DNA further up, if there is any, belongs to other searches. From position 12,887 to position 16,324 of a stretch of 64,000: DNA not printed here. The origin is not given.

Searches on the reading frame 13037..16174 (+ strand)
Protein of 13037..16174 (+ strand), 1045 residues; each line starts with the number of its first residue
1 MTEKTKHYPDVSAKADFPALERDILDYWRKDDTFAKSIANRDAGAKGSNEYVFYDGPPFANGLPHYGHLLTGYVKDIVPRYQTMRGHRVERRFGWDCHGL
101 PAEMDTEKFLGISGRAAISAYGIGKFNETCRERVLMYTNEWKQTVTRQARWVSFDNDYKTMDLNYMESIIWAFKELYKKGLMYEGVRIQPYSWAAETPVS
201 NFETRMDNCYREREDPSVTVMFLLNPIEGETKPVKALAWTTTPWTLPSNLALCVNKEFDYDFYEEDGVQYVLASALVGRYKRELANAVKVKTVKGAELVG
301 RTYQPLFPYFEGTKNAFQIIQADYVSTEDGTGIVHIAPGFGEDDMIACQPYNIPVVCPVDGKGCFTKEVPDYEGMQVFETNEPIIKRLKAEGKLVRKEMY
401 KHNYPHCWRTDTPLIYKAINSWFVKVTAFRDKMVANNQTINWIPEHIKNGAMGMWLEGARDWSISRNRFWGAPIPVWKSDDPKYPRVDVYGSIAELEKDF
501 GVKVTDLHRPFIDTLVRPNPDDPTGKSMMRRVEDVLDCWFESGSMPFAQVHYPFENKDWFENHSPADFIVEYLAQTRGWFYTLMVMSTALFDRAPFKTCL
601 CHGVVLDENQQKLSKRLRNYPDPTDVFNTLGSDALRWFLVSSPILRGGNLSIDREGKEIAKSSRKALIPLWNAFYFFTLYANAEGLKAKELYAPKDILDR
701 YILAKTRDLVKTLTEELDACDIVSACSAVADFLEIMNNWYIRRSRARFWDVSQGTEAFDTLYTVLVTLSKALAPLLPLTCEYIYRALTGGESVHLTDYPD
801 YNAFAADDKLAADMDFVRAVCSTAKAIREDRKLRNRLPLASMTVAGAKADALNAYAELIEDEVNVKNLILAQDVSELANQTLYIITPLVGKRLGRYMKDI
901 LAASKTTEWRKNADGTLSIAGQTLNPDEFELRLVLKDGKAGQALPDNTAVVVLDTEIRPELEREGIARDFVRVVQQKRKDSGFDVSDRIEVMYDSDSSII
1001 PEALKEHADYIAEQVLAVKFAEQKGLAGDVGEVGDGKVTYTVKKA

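Call 9: search_protein_families(library=pfam, proteins=[window:13037-16174:+], max_evalue=0.001)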
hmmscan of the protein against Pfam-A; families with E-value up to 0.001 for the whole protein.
window:13037-16174:+ (1045 aa): 4 families
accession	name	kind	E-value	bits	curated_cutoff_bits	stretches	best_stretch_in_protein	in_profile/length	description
PF00133.28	tRNA-synt_1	-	4.4e-127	424.7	22.7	1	24-649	2-412/414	tRNA synthetases class I (I, L, M and V)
PF19302.4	DUF5915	-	7.9e-30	104.3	27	1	857-1044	2-194/195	Domain of unknown function (DUF5915)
PF08264.19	Anticodon_1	-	1.6e-25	90.2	25.1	1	699-839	1-144/148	Anticodon-binding domain of tRNA ligase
PF09334.17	tRNA-synt_1g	-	5.7e-15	55.4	20.1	1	58-197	8-128/391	tRNA synthetases class I (M)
